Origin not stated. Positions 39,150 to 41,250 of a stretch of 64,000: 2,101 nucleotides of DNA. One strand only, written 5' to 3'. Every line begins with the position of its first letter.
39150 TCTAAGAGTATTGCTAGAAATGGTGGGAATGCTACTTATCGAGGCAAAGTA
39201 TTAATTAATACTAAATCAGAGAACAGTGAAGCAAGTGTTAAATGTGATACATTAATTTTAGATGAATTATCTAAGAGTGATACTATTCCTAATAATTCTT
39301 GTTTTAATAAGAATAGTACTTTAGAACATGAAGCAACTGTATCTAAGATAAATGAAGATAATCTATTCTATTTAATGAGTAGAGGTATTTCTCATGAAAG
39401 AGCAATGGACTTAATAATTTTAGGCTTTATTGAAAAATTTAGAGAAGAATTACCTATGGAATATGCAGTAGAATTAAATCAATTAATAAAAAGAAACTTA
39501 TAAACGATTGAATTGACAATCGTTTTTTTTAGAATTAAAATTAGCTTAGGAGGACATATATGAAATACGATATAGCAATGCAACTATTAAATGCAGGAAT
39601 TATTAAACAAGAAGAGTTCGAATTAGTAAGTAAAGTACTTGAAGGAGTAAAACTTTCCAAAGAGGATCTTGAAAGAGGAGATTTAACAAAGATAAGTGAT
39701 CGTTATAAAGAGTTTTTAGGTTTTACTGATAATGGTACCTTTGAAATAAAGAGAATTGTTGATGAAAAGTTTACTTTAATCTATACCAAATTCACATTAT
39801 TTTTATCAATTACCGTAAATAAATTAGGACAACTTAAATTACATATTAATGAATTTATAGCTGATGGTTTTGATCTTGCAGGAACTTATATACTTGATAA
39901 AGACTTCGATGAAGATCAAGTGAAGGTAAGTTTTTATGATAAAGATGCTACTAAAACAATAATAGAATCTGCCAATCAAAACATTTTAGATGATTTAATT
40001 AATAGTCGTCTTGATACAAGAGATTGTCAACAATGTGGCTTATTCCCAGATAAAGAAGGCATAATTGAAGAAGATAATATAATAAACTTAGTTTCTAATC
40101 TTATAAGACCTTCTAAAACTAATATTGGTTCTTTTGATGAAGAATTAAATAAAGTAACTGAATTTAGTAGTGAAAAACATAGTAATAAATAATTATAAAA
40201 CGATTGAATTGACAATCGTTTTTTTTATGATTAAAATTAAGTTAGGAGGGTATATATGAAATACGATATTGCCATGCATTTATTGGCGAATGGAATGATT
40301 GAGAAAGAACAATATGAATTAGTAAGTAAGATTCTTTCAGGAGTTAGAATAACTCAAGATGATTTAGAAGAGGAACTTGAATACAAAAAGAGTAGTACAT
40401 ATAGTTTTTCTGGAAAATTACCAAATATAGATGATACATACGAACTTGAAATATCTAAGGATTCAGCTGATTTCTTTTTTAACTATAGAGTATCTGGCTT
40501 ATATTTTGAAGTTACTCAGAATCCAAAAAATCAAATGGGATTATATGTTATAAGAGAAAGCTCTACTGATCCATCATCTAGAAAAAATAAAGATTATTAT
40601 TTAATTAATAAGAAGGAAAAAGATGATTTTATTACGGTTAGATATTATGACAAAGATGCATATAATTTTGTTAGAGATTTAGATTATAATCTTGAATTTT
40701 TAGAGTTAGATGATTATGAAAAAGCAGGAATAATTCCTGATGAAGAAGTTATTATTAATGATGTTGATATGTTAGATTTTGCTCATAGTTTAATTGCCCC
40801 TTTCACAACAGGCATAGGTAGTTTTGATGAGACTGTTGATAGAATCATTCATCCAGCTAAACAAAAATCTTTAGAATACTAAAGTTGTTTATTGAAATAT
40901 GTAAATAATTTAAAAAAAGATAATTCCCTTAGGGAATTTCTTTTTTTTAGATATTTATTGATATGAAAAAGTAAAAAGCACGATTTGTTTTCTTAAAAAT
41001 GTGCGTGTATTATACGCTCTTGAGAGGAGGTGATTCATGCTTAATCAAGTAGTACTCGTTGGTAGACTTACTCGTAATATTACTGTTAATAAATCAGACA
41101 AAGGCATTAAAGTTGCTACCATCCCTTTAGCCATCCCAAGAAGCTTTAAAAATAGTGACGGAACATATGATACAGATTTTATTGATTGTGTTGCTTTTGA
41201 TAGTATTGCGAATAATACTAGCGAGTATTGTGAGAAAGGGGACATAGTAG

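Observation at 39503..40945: Tandem pair of strongly diverged paralogs, each preceded by a near-identical terminator+RBS boundary element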

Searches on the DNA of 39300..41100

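Call 55: search_rna_families(source=window, start=39300, end=41100, threshold=evalue, max_evalue=10)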
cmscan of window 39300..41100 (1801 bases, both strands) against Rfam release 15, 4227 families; matches with E-value up to 10: 6.
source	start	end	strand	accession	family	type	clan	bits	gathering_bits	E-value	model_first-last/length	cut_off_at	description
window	40850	40943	+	RF02747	FtrA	Gene; sRNA;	-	21.8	134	3.2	1-111/111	no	Francisella sRNA A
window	40919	40952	-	RF01376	CRISPR-DR63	Gene; CRISPR;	CL00015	19.2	37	8.1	1-37/37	no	CRISPR RNA direct repeat element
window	39464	39521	+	RF02320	TtnuHACA13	Gene; snRNA; snoRNA; HACA-box;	-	18.3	100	4.7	1-134/134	no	Tetrahymena snoRNA TtnuHACA13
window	40443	40514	+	RF01423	snoR117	Gene; snRNA; snoRNA; CD-box;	-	16.3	42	4.4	1-80/80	no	small nucleolar RNA snoR117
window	39327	39384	-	RF02150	MESTIT1_3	Gene; lncRNA;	-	15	60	3.8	48-99/99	no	MEST intronic transcript 1, antisense RNA conserved region 3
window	40216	40289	+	RF00284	SNORD74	Gene; snRNA; snoRNA; CD-box;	CL00069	14.4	41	9.6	1-80/80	no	Small nucleolar RNA SNORD74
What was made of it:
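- On Known riboregulator or RNA family: Rfam 15 E-value scan of 39300-41100: the best E is 3.2 and all hits are far below their gathering scores (call 55).
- It has no Rfam match (call 55).
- Tried and rejected: Rfam found nothing in the region (call 55).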

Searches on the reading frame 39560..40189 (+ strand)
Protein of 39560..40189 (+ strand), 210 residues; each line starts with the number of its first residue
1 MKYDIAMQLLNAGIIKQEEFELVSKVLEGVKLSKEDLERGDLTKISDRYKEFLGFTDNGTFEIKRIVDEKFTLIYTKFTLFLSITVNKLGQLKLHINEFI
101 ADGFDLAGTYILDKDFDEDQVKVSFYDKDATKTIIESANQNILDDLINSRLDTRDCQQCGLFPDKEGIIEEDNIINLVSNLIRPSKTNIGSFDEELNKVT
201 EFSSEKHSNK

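Call 6: search_protein_families(library=pfam, proteins=[window:39560-40189:+], max_evalue=1)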
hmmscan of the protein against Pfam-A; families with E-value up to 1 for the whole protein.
window:39560-40189:+ (210 aa): 2 families
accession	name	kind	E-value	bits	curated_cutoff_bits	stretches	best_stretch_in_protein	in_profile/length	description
PF12119.13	DUF3581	-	0.19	11.6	25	1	6-91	52-139/217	Protein of unknown function (DUF3581)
PF20612.3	SHOCT_2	-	0.45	11.2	24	1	5-25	18-38/53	SHOCT domain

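Call 7: search_protein_families(library=ncbifam, proteins=[window:39560-40189:+], max_evalue=1)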
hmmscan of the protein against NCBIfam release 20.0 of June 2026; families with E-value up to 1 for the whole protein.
window:39560-40189:+ (210 aa): 0 families

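Call 8: find_homologous_proteins(query=window:39560-40189:+)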
Query window:39560-40189:+ (210 aa): 22 proteins with E <= 0.001 among 228 candidates.
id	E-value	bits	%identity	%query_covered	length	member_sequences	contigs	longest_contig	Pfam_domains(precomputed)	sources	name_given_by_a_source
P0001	2.5e-128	444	100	100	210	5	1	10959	-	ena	-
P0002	3.8e-111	388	85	100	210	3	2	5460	-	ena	-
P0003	2.1e-31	128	42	98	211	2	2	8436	-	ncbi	-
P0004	5.6e-20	90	33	98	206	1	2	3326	-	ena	-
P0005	6.8e-20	90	34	98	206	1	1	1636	-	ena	-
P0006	7.2e-20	90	33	98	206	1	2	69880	-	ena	-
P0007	7.6e-20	90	33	98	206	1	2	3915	-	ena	-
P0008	8.4e-20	90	35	98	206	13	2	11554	-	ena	-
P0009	1.1e-19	89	33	98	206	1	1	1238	-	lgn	-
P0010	1.2e-19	89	34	98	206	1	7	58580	-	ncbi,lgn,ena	-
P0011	1.5e-19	89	32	98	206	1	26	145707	-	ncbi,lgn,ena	-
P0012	1.5e-19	89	33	98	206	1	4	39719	-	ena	-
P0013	1.6e-19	89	35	98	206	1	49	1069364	-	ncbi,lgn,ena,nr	ncbi:MAG: hypothetical protein IJG97_01330 [Bacilli bacterium]|nr:hypothetical protein [Bacilli bact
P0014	1.8e-19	89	35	98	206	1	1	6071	-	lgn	-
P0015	2.6e-19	88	32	98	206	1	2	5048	-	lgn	-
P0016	2.6e-19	88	36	98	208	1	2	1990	-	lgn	-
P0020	1.4e-16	79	36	98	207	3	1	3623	-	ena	-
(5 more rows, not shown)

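Call 9: find_encoding_contigs(protein=P0002, flank=5000, max_places=3)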
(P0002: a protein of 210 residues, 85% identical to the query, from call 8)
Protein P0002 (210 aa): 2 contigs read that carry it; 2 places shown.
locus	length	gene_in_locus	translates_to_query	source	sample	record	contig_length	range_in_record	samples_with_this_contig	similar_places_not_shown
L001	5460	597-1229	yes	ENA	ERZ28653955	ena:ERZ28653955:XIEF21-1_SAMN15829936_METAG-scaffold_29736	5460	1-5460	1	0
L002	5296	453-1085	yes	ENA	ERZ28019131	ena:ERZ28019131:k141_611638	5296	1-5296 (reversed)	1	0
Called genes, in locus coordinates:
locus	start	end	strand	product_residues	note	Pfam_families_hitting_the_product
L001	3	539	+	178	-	?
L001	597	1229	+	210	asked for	-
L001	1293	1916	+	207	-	-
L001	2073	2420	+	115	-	PF00436:SSB, PF01336:tRNA_anti-codon (faint)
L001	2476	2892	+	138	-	-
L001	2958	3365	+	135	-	PF00583:Acetyltransf_1, PF13673:Acetyltransf_10, PF13508:Acetyltransf_7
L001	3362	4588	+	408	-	PF02885:Glycos_trans_3N, PF00591:Glycos_transf_3, PF07831:PYNP_C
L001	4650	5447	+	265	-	PF08341:TED (faint)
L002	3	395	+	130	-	?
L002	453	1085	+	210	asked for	-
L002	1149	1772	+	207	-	-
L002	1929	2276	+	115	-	PF00436:SSB, PF01336:tRNA_anti-codon (faint)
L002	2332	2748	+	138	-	-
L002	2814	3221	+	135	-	PF00583:Acetyltransf_1, PF13673:Acetyltransf_10, PF13508:Acetyltransf_7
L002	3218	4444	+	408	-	PF02885:Glycos_trans_3N, PF00591:Glycos_transf_3, PF07831:PYNP_C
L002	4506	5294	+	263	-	?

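Call 10: find_encoding_contigs(protein=P0003, flank=5000, max_places=3)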
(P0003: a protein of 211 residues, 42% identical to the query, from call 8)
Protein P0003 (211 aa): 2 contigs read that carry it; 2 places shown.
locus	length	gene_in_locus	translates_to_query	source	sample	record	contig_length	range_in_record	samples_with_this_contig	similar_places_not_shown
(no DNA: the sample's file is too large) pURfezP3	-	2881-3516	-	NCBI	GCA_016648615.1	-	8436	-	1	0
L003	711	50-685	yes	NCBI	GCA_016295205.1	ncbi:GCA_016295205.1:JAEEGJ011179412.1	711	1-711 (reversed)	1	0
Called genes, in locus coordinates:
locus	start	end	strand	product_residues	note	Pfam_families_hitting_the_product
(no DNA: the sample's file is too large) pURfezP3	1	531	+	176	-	?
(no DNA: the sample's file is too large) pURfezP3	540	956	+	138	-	PF01592:NifU_N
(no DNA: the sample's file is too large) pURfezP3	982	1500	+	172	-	-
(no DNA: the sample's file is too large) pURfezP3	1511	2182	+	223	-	PF19295:SufBD_N, PF01458:SUFBD_core (weak)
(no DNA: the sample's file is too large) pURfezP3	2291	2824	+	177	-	PF01458:SUFBD_core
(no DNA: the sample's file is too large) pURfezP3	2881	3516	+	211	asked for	-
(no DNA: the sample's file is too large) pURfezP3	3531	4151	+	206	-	-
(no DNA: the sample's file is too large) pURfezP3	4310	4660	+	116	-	PF00436:SSB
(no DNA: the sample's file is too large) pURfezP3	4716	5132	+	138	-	-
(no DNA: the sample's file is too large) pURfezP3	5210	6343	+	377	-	-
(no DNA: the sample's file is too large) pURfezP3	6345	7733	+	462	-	PF03062:MBOAT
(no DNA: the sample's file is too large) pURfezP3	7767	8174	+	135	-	PF00583:Acetyltransf_1, PF13673:Acetyltransf_10, PF13508:Acetyltransf_7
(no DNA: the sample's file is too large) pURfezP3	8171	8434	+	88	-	?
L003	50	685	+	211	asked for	-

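Call 11: find_encoding_contigs(protein=P0013, flank=5000, max_places=3)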
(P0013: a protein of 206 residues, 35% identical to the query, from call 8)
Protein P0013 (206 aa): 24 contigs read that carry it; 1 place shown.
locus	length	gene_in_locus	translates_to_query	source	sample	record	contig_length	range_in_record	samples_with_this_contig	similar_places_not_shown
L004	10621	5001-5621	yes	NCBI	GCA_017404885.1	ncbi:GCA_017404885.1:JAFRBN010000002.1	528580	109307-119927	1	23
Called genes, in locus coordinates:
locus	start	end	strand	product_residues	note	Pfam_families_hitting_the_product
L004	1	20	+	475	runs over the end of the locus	-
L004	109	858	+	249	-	PF00005:ABC_tran, PF02463:SMC_N, PF13304:AAA_21 (faint)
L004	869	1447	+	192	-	PF01458:SUFBD_core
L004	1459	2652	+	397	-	PF00266:Aminotran_5, PF01053:Cys_Met_Meta_PP (weak), PF01041:DegT_DnrJ_EryC1 (weak)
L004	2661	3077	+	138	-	PF01592:NifU_N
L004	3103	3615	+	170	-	-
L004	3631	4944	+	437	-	PF19295:SufBD_N, PF01458:SUFBD_core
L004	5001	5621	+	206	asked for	-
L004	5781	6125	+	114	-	PF00436:SSB, PF01336:tRNA_anti-codon (weak)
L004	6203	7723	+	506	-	PF00512:HisKA, PF02518:HATPase_c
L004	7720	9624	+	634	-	PF00512:HisKA, PF02518:HATPase_c, PF00072:Response_reg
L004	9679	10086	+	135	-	PF00583:Acetyltransf_1, PF13673:Acetyltransf_10, PF13508:Acetyltransf_7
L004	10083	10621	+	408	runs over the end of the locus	PF02885:Glycos_trans_3N, PF00591:Glycos_transf_3, PF07831:PYNP_C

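Call 18: find_related_loci(query=A2, collection=genome_contigs, flank=4000)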
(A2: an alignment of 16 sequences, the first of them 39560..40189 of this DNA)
Query A2 (210 aa) in genome_contigs; peptide patterns used: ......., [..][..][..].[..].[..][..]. (x = any residue, [..] = any of these).
146 stretches matched a pattern; 2 encode a relative of the query (tblastn E <= 1e-3); 2 distinct loci.
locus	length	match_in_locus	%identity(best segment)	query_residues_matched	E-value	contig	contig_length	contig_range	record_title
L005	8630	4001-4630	86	1-210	7e-121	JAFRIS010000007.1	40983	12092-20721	MAG: Bacilli bacterium isolate RGIG2506 Goat_Jejunum-3__c32672, whole genome shotgun sequence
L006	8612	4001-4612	34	1-206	9e-27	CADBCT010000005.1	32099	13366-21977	MAG: uncultured Erysipelotrichaceae bacterium isolate RUG13858 genome assembly, contig: RUG13858_asm_5, whole genome sho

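Call 23: find_related_loci(query=A2, collection=metagenome_contigs, flank=3000)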
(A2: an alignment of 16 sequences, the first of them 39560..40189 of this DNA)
Query A2 (210 aa) in metagenome_contigs; peptide patterns used: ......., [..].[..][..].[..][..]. (x = any residue, [..] = any of these).
600 stretches matched a pattern (row limit reached: there are more); 2 encode a relative of the query (tblastn E <= 1e-3); 2 distinct loci.
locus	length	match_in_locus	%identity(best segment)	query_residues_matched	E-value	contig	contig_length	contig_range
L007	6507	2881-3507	42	1-206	4e-40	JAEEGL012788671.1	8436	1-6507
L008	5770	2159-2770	31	1-206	1e-20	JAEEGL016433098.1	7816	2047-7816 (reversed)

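Call 40: find_encoding_contigs(protein=P0001, flank=6000, max_places=3)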
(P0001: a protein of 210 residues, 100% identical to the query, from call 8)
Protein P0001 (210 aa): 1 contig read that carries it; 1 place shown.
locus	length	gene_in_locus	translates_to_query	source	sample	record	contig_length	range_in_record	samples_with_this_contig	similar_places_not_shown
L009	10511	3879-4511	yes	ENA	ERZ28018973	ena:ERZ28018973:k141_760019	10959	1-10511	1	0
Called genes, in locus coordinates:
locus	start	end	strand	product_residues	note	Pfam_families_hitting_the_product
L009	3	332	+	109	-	?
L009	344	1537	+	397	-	PF00266:Aminotran_5, PF01053:Cys_Met_Meta_PP (weak), PF01041:DegT_DnrJ_EryC1 (faint)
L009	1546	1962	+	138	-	PF01592:NifU_N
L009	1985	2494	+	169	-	-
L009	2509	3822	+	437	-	PF19295:SufBD_N, PF01458:SUFBD_core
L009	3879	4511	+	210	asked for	-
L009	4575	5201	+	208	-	-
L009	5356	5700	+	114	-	PF00436:SSB, PF01336:tRNA_anti-codon (weak)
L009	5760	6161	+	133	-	PF00583:Acetyltransf_1, PF13527:Acetyltransf_9 (weak), PF13673:Acetyltransf_10, PF13508:Acetyltransf_7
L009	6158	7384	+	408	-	PF02885:Glycos_trans_3N, PF00591:Glycos_transf_3, PF07831:PYNP_C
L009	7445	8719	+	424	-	-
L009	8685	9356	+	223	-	PF04203:Sortase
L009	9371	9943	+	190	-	-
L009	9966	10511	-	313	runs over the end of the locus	PF02557:VanY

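Call 50: search_protein_families(library=padloc, proteins=[window:39560-40189:+, P0003], max_evalue=1)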
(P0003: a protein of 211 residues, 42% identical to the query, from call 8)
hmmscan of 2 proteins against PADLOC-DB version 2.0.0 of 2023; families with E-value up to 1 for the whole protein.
window:39560-40189:+ (210 aa): 0 families

P0003 (211 aa): 0 families

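Call 51: search_protein_families(library=phrogs, proteins=[window:39560-40189:+, P0003], max_evalue=1)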
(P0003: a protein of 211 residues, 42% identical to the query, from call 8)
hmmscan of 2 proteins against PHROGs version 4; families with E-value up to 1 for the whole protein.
window:39560-40189:+ (210 aa): 1 family
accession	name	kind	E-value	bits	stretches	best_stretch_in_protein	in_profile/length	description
phrog_5571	-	unknown function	0.19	12.8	1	23-45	10-32/62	-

P0003 (211 aa): 0 families
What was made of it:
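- There are no PADLOC or PHROG hits (calls 50, 51).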

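Call 61: find_encoding_contigs(protein=P0020, flank=4000, max_places=2)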
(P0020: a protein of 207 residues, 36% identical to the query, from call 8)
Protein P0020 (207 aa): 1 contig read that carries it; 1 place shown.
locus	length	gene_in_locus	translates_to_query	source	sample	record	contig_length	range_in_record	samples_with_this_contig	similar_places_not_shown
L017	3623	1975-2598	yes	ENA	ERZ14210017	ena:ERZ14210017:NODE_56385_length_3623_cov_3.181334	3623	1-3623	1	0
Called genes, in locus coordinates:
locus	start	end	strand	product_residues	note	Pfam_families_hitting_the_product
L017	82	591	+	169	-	-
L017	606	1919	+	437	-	PF19295:SufBD_N, PF01458:SUFBD_core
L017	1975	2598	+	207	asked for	-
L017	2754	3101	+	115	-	PF00436:SSB, PF01336:tRNA_anti-codon (weak)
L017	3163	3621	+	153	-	?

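Call 62: find_encoding_contigs(protein=P0016, flank=4000, max_places=2)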
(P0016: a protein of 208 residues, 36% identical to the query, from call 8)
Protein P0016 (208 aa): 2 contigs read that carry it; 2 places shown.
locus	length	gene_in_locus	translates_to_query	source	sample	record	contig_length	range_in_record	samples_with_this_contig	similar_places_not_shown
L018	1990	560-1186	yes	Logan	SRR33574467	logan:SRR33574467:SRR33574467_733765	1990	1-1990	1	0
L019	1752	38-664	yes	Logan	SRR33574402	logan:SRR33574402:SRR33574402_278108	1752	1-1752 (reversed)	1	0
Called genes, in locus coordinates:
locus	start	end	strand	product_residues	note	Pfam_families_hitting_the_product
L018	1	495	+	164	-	?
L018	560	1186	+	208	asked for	-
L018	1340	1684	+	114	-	PF00436:SSB, PF01336:tRNA_anti-codon (weak)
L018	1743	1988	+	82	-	?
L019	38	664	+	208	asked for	-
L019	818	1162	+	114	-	PF00436:SSB, PF01336:tRNA_anti-codon (weak)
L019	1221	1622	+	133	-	PF00583:Acetyltransf_1, PF13527:Acetyltransf_9 (weak), PF13673:Acetyltransf_10, PF13508:Acetyltransf_7, PF14542:Acetyltransf_CG (weak)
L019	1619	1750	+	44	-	?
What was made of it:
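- Checked: The same two-gene arrangement appears in independent assemblies (L009, L001, L002, L005, L018), so it is not an assembly artefact (calls 9, 18, 40, 62).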

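Call 82: predict_structure(alignment_id=A5)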
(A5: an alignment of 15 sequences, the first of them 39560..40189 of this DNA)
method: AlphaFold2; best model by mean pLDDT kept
length: 210 residues; sequences in the alignment: 15
mean_pLDDT: 82.3   pTM: 0.81
mean pLDDT of the five models: 82.3, 82.3, 81.2, 80.9, 80.3
residues with pLDDT >= 90: 90; 70-90: 83; 50-70: 24; < 50: 13
segments of 3 or more residues with pLDDT < 50: 140-146, 206-210
pLDDT, mean of each block of 10 residues (from residue 1): 77 90 90 67 71 83 90 91 94 93 83 93 92 71 50 76 91 91 88 93 56
secondary structure, 60 per line:
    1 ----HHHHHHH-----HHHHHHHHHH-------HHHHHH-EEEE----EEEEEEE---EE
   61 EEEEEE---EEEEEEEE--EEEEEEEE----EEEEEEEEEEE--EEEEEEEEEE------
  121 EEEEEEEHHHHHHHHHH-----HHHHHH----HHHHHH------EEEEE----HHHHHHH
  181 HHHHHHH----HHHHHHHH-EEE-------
elements in order: H5-11 H17-26 H34-39 E41-44 E49-55 E59-66 E70-77 E80-87 E92-102 E105-114 E121-127 H128-137 H143-148 H153-158 E165-169 H174-187 H192-199 E201-203

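Call 87: fold_search(model_id=the predicted structure, library=pdb)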
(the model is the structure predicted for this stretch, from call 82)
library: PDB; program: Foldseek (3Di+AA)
matches with E <= 10: 444; with E <= 0.001: 0
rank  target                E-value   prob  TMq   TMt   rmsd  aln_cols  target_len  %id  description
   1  7fdd_A                5.6e-02  0.69  0.20  0.18   8.9       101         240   19  A Crystal structure of OspA mutant (released 2022-07-20)
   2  2oyb                  1.3e-01  0.57  0.21  0.18   9.0       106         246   18  The crystal structure of OspA mutant (released 2008-03-04)
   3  6j48                  1.3e-01  0.57  0.21  0.18   8.9       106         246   18  Glycine mutation on single layer beta-sheet of OspAsm1 (released 2019-03-06)
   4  9byf_A                1.3e-01  0.57  0.21  0.23   9.0       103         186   19  Fab 212-55 in complex with OspA (released 2025-08-27)
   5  7fjr                  1.5e-01  0.25  0.18  0.16   9.8       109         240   16  Structure of a mutant of OspA (released 2022-08-10)
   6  6j49                  1.7e-01  0.51  0.21  0.18   9.0       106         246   18  Grafting VLADV sequence into OspAsm1 (released 2019-03-06)
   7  1osp_O                2.0e-01  0.44  0.20  0.17  10.5       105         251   18  CRYSTAL STRUCTURE OF OUTER SURFACE PROTEIN A OF BORRELIA BURGDORFERI COMPLEXED WITH A MURINE MONOCLONAL ANTIBODY FAB (released 1997-04-21)
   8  2g8c                  2.1e-01  0.44  0.21  0.18   9.0       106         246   18  Atomic-resolution crystal structure of Borrelia burgdorferi OspA via surface entropy reduction (released 2006-08-08)
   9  6ics                  2.1e-01  0.41  0.20  0.18  10.5       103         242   17  Loop deletion mutant (deleting four residues) (released 2019-07-03)
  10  5z1o_A                2.1e-01  0.07  0.14  0.10  14.9       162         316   11  Crystal structure of an OspA mutant (released 2019-01-02)
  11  2oy5                  2.2e-01  0.23  0.18  0.16  10.2       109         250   16  The crystal structure of OspA mutant (released 2008-03-04)
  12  1p32_A                2.5e-01  0.10  0.19  0.21  16.1       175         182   11  CRYSTAL STRUCTURE OF HUMAN P32, A DOUGHNUT-SHAPED ACIDIC MITOCHONDRIAL MATRIX PROTEIN (released 1999-04-06)
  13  6ais                  2.7e-01  0.38  0.20  0.18  10.6       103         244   17  Loop deletion mutant (deleting two residues) (released 2019-07-03)
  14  2fkj_A                2.8e-01  0.41  0.21  0.13   8.9       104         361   19  The crystal structure of engineered OspA (released 2006-11-21)
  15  3m4w_C                2.8e-01  0.14  0.14  0.11  14.1       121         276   12  Structural basis for the negative regulation of bacterial stress response by RseB (released 2010-05-05)
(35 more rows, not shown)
